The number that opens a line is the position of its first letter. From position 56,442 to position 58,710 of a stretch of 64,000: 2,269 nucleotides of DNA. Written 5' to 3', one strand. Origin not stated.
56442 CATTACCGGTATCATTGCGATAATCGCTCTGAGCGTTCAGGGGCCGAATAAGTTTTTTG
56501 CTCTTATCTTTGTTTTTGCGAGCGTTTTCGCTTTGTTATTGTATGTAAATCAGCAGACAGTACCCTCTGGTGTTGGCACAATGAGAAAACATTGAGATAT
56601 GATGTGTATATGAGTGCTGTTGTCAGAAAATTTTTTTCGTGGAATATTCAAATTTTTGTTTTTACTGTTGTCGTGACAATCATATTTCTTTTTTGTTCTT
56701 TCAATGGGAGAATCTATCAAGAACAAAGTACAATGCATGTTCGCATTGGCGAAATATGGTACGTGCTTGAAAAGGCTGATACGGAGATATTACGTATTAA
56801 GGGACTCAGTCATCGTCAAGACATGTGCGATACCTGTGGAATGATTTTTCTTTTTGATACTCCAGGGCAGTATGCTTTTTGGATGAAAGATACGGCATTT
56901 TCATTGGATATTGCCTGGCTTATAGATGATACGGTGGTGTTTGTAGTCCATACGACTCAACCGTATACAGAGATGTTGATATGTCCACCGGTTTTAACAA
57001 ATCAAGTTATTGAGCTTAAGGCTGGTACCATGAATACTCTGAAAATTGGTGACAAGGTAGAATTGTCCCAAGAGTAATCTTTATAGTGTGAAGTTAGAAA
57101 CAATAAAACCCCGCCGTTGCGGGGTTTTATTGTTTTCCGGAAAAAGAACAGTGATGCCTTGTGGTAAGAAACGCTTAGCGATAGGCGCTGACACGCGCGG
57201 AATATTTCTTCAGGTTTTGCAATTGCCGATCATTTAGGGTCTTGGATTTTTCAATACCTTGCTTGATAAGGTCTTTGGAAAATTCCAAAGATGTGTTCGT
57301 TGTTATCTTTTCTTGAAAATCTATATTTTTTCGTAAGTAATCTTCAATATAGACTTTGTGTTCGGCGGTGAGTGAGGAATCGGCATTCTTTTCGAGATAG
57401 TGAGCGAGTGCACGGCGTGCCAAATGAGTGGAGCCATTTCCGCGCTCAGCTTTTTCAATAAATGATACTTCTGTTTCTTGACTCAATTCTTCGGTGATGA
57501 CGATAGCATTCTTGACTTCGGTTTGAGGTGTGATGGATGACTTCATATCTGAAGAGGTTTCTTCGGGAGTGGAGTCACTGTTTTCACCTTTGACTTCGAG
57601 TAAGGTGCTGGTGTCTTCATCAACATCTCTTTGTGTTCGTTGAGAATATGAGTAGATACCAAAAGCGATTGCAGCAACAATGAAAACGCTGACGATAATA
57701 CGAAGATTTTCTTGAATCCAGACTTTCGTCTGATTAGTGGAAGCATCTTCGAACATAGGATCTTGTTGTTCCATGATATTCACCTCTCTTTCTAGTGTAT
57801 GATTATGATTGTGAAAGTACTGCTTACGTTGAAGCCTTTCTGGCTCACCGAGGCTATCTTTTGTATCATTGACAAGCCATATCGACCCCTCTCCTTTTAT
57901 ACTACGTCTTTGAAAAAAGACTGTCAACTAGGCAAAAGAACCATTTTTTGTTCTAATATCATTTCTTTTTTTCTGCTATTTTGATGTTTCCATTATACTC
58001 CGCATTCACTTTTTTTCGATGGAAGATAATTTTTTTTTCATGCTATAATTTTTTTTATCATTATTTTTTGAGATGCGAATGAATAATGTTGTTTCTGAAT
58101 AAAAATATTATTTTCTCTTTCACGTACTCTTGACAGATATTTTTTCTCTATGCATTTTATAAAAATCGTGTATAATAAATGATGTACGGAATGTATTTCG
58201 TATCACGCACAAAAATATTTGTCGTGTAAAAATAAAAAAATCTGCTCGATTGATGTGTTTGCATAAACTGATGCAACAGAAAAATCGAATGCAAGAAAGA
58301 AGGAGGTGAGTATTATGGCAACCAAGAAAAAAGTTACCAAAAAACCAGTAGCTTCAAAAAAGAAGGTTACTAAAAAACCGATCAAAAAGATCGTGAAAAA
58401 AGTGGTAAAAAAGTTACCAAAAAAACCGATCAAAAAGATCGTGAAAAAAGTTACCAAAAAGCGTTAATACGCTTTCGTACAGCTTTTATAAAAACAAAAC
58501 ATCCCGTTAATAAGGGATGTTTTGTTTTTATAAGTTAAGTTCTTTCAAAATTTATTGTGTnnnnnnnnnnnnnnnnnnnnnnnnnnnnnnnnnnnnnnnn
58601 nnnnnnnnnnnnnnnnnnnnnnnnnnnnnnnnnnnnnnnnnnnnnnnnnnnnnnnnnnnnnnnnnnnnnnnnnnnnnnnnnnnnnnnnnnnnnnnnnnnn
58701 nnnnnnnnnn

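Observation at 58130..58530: Strongly expressed-looking 50-aa lysine-rich repeat protein (histone H1/Hc1-like) with a perfect internal 26-nt duplication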

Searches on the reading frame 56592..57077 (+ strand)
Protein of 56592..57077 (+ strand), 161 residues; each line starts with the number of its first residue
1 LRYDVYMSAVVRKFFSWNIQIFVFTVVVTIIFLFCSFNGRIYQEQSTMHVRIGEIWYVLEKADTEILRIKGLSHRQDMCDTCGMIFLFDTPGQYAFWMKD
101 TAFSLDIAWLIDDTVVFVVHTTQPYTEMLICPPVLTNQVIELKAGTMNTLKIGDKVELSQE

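Call 9: search_protein_families(library=pfam, proteins=[window:56592-57077:+], max_evalue=1)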
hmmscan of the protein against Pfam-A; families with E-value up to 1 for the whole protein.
window:56592-57077:+ (161 aa): 1 family
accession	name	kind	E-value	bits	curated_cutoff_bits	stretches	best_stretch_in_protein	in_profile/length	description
PF02643.20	DUF192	-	1.2e-21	77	27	1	59-157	3-95/96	Uncharacterized ACR, COG1430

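Call 10: search_protein_families(library=ncbifam, proteins=[window:56592-57077:+], max_evalue=1)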
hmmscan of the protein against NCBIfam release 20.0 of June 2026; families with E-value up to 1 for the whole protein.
window:56592-57077:+ (161 aa): 1 family
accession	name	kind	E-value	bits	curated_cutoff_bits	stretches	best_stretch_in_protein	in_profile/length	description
NF002996.0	PRK03760.1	equivalog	0.00019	21.3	146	1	57-159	15-117/121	hypothetical protein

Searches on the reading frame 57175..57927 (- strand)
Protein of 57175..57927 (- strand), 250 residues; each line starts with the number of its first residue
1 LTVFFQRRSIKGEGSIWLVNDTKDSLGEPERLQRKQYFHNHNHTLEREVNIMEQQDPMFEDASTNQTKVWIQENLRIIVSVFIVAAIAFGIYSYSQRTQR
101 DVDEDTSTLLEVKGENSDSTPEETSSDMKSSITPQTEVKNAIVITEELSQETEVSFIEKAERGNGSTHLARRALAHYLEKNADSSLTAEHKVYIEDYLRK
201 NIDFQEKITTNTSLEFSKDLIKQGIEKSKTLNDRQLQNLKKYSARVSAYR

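Call 9: search_protein_families(library=pfam, proteins=[window:57175-57927:-], max_evalue=1)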
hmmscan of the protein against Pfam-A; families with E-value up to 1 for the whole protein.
window:57175-57927:- (250 aa): 2 families
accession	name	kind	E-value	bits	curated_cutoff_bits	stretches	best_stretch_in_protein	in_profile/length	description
PF11592.13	AvrPto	-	0.018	15.5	27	1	91-142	44-95/105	Central core of the bacterial effector protein AvrPto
PF05961.16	Chordopox_A13L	-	0.091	13.5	24.1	1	73-101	4-32/69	Chordopoxvirus A13L protein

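Call 10: search_protein_families(library=ncbifam, proteins=[window:57175-57927:-], max_evalue=1)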
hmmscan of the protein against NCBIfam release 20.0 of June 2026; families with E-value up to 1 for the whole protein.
window:57175-57927:- (250 aa): 2 families
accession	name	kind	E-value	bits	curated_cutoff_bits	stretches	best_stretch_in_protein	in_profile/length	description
NF042931.1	SAG1386_EF1546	equivalog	0.0093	16.1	80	1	53-173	9-127/158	SAG1386/EF1546 family surface-associated protein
NF047569.1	LIC10421_LIC12816_fam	subfamily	0.22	11.6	100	0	147-183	23-59/111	LIC10421/LIC12816 family protein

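Call 24: find_related_loci(query=A1, collection=metagenome_contigs, flank=3000)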
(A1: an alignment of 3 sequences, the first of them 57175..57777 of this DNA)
Query A1 (200 aa) in metagenome_contigs; peptide patterns used: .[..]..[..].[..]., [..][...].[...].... (x = any residue, [..] = any of these).
264 stretches matched a pattern; 16 encode a relative of the query (tblastn E <= 1e-3); 16 distinct loci.
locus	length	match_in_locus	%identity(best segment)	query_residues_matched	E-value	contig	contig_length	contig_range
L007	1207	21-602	74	2-199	1e-103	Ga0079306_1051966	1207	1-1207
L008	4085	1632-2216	75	2-200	1e-95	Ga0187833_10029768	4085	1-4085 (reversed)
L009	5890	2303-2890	73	2-200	1e-94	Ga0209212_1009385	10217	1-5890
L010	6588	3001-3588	73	2-200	1e-94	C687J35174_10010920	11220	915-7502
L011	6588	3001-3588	73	2-200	1e-94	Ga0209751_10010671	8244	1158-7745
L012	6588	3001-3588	73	2-200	1e-94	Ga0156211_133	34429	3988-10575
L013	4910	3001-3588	73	2-200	1e-94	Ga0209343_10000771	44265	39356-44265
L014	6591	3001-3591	73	1-200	3e-94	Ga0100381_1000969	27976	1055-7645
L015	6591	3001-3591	73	1-200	3e-94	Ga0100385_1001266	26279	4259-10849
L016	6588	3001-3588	71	2-200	5e-94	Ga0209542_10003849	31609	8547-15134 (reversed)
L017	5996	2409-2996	72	2-200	9e-94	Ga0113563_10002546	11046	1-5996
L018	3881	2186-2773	73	1-200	9e-94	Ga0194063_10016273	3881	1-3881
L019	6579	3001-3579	68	1-200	4e-88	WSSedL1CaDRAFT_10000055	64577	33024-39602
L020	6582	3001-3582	69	2-200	7e-87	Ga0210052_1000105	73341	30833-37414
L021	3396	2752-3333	69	2-200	1e-87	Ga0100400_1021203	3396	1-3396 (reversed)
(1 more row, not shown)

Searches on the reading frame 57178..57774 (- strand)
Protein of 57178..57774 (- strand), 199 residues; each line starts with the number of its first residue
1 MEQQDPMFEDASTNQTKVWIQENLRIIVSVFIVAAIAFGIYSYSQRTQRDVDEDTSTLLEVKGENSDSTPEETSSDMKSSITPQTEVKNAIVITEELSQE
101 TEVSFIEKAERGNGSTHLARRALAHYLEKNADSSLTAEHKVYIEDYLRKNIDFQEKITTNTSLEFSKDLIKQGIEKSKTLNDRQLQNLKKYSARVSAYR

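Call 69: find_homologous_proteins(query=window:57178-57774:-, max_evalue=0.00001)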
Query window:57178-57774:- (199 aa): 1330 proteins with E <= 0.00001 among 1404 candidates; the best 120 are listed.
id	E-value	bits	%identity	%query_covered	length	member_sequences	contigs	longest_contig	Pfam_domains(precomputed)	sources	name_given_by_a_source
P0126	1.4e-119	414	100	100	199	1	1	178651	-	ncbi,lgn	ncbi:MAG: hypothetical protein ACSLEX_03980 [Minisyncoccota bacterium]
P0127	4.1e-91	321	78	100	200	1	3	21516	-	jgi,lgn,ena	jgi:hypothetical protein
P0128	3.8e-90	318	77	100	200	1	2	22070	-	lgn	-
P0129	1.1e-89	317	77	100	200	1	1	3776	-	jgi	jgi:hypothetical protein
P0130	2.3e-89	316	76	100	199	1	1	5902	-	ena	-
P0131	1.8e-88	313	78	100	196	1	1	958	-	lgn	-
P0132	1.0e-87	310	76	100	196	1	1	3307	-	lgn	-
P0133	3.7e-87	308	75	100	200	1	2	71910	-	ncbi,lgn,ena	ncbi:MAG: hypothetical protein AAB547_01830 [Patescibacteria group bacterium]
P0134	5.3e-87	308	76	100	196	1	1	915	-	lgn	-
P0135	3.7e-86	305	74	100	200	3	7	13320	-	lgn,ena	-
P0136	6.2e-86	304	76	100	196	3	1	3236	-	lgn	-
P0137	1.6e-85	303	74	100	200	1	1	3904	-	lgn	-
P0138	4.1e-85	302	75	100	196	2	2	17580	-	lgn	-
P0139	6.5e-85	301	74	100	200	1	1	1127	-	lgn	-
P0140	8.8e-85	301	74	100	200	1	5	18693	-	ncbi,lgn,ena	-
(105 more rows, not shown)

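Call 70: find_encoding_contigs(protein=P0127, flank=3000, max_places=3)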
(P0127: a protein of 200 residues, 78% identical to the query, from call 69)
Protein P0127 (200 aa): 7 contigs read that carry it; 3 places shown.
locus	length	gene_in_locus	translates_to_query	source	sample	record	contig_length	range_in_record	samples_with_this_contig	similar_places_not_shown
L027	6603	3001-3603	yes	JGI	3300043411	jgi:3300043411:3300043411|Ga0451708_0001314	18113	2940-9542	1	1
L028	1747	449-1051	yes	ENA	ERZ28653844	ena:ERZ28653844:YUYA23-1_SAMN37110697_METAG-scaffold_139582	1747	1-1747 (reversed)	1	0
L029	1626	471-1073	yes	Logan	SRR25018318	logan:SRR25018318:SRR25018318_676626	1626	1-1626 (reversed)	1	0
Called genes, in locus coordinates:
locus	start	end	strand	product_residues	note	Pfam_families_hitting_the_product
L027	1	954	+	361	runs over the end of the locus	PF03462:PCRF, PF00472:RF-1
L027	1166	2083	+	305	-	PF17827:PrmC_N, PF06325:PrmA (weak)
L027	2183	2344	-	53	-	-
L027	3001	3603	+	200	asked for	-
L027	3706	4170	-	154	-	PF02643:DUF192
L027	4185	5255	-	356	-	PF00953:Glycos_transf_4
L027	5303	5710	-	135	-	-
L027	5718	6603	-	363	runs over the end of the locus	PF02646:RmuC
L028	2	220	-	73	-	?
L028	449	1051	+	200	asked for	-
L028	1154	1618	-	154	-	PF02643:DUF192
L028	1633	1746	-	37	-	?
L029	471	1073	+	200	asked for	-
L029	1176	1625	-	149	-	?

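Call 71: find_encoding_contigs(protein=P0128, flank=3000, max_places=3)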
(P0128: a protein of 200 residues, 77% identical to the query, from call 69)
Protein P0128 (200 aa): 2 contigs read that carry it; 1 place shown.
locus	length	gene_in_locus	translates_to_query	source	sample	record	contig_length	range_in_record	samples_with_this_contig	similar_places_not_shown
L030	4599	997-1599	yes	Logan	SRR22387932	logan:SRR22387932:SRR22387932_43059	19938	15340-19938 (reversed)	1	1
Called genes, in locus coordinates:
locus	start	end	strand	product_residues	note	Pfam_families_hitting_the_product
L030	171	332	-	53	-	-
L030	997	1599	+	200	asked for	-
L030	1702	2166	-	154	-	PF02643:DUF192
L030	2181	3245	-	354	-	PF00953:Glycos_transf_4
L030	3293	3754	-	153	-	-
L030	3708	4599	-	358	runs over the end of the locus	PF02646:RmuC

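Call 78: predict_structure(alignment_id=A3)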
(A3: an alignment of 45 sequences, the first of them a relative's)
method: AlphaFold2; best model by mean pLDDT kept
length: 199 residues; sequences in the alignment: 45
mean_pLDDT: 61.9   pTM: 0.44
mean pLDDT of the five models: 61.9, 59.9, 59.7, 58.9, 55.1
residues with pLDDT >= 90: 13; 70-90: 73; 50-70: 47; < 50: 66
segments of 3 or more residues with pLDDT < 50: 1-11, 42-96
pLDDT, mean of each block of 10 residues (from residue 1): 44 56 71 66 44 38 27 27 33 48 60 72 83 81 88 69 80 90 90 73
secondary structure, 60 per line:
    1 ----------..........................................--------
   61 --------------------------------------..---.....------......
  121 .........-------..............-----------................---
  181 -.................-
elements in order: H11-52 E104-108 H115-129 H137-150 E162-166 H167-177 H182-198

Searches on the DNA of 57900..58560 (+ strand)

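Call 42: search_rna_families(source=window, start=57900, end=58560, threshold=evalue, max_evalue=10)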
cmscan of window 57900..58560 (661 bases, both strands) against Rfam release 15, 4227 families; matches with E-value up to 10: 21.
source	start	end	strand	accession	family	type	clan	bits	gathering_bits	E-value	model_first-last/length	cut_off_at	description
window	58454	58554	-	RF01770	rimP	Cis-reg; leader;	-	28.8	47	0.015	1-102/102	no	Gammaprotebacteria rimP leader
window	58442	58530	+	RF00125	IS128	Gene; sRNA;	-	21.1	80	0.058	118-202/209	no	IS128 RNA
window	58488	58552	-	RF02064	STnc370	Gene; sRNA;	-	21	54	4.5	1-71/71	no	Enterobacterial sRNA STnc370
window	58487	58530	-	RF03815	mir-3051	Gene; miRNA;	-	20.9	100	0.66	1-77/77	no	mir-3051 microRNA precursor family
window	58491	58556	-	RF01459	rliE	Gene; sRNA;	-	20.6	90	0.59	116-182/222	no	Listeria sRNA rliE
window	58429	58537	-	RF02070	STnc300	Gene; sRNA;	-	20.2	80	4.2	8-159/159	no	Salmonella enterica sRNA STnc300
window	58433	58528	+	RF02074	STnc240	Gene; sRNA;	-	19.8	55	3.2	1-77/77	no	Enterobacterial sRNA STnc240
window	58374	58418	+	RF01726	SAM-II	Cis-reg; riboswitch;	-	19.7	44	0.39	1-60/60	no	SAM-II riboswitch aptamer (SAM-II long loop)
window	58319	58383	+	RF02304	TtnuCD29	Gene; snRNA; snoRNA; CD-box;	-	19.5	90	4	1-78/78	no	Tetrahymena snoRNA TtnuCD29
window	58485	58536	+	RF02362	Yfr10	Gene; sRNA;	-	18.3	43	5.5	1-78/78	no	Cyanobacterial functional RNA 10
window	58470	58546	+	RF01770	rimP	Cis-reg; leader;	-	17.9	47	3.2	1-102/102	no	Gammaprotebacteria rimP leader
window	58485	58533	-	RF01024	mir-944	Gene; miRNA;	-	17.7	100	3.2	2-88/88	no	mir-944 microRNA precursor family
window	58430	58527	+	RF02618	SSRC34_2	Gene; sRNA;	-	17.5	48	3.9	1-125/125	no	Streptococcus sRNA 34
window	58486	58536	+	RF04128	MIR8562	Gene; miRNA;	-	16.9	211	1.4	96-150/242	no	MIR8562 microRNA precursor family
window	58486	58533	+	RF03940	MIR9563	Gene; miRNA;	-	16.9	90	2.8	1-127/127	no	MIR9563 microRNA precursor family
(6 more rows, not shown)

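Call 81: build_rna_model(alignment_id=A2, structure=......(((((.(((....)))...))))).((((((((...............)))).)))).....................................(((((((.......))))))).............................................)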
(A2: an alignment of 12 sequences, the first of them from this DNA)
Model R1 built from alignment A2 (12 sequences, 166 columns); structure: as given.
model positions 150; base pairs 23; branch points 2; effective number of sequences 2.44; information 0.59 bits per position. Calibrated on 0.2 Mb of random sequence (short: E-values are rough).
structure used (alignment columns):
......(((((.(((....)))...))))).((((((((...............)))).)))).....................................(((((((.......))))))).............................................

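Call 83: search_with_rna_model(model_id=R1, sources=[window, L001, L002, L004, L008, L009, L014, L016, L017, L018, L019, L020, L021, L022, L023, L024, L025, L026, L027, L030], max_evalue=1)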
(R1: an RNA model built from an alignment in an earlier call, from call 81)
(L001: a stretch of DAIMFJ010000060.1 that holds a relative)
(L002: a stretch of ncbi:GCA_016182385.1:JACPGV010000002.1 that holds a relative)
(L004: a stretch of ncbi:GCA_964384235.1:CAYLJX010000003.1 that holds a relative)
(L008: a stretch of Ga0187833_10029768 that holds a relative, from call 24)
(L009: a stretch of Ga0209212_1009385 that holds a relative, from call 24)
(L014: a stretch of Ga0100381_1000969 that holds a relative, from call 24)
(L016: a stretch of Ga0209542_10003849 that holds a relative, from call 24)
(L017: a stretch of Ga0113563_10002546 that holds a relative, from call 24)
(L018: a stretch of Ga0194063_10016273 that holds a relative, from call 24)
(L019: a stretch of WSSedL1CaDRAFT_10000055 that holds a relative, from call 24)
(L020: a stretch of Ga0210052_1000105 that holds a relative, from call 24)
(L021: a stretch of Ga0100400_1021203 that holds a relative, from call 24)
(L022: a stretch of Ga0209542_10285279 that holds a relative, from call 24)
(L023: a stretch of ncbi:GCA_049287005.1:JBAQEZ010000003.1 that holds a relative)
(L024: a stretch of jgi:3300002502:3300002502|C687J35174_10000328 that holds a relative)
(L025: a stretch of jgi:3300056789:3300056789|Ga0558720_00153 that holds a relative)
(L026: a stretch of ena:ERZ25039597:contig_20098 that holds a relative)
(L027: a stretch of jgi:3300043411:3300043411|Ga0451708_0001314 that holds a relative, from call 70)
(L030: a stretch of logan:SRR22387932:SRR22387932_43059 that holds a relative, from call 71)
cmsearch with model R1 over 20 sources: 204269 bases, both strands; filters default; matches with E-value up to 1: 47.
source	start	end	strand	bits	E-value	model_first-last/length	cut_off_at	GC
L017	1712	1864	-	150.5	2e-39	1-150/150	no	0.31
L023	7153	7305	-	150.3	2.3e-39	1-150/150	no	0.31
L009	1332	1482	-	150.1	2.5e-39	1-150/150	no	0.33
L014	2339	2487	-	144.9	7.3e-38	1-150/150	no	0.29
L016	2301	2458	-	142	4.6e-37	1-150/150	no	0.35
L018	1493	1644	-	136.7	1.3e-35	1-150/150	no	0.3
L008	1060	1206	-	133.2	1.2e-34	1-150/150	no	0.31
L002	5092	5235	-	129.9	1e-33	1-150/150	no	0.35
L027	2342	2487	-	129.8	1.1e-33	1-150/150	no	0.32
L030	330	475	-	125.6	1.6e-32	1-150/150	no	0.33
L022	255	401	-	123.4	6.6e-32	1-150/150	no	0.32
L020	2385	2533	-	120.3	4.7e-31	1-150/150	no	0.28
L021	2136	2284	-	120.3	4.7e-31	1-150/150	no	0.28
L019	2418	2569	-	118.6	1.4e-30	1-150/150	no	0.41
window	58176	58317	+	110.1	3.2e-28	1-150/150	no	0.32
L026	8757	8903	+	95.6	3.3e-24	1-150/150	no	0.39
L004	5084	5230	-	94.1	8.7e-24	1-150/150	no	0.44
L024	7079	7215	-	75.9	1e-18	1-150/150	no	0.34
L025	7139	7279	-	27.7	2.2e-05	1-150/150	no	0.41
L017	2286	2411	+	20.4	0.0024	1-150/150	no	0.43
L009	2268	2305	+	17.7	0.013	1-150/150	no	0.32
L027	2963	3003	+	17.4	0.017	1-150/150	no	0.27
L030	959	999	+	16.4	0.031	1-150/150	no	0.29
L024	7286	7402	+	16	0.041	1-150/150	no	0.32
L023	7219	7363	+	15.5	0.054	1-150/150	no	0.24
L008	1596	1634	+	15.4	0.057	1-150/150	no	0.36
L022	850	891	+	15.3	0.061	1-150/150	no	0.33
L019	2542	2563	+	14.8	0.084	7-28/150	no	0.32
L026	8764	8783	-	14.7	0.09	8-27/150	no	0.2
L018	125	256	-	14.5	0.11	1-150/150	no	0.3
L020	2507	2526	+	14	0.14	8-27/150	no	0.2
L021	2258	2277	+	14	0.14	8-27/150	no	0.2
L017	1777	1925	+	13.5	0.2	1-150/150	no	0.28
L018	2062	2191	+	13.4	0.2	1-150/150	no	0.35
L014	2131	2237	+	13.2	0.23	7-116/150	no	0.3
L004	5707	5750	+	13.2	0.23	1-150/150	no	0.36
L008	1126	1251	+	12.1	0.48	1-150/150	no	0.26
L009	1395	1525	+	12.1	0.49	1-150/150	no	0.24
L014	2404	2530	+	11.8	0.58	1-150/150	no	0.24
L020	4442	4539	+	11.3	0.78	1-150/150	no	0.41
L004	5197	5346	+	11.2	0.83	1-150/150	no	0.32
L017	1967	2129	+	11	0.99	1-150/150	no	0.33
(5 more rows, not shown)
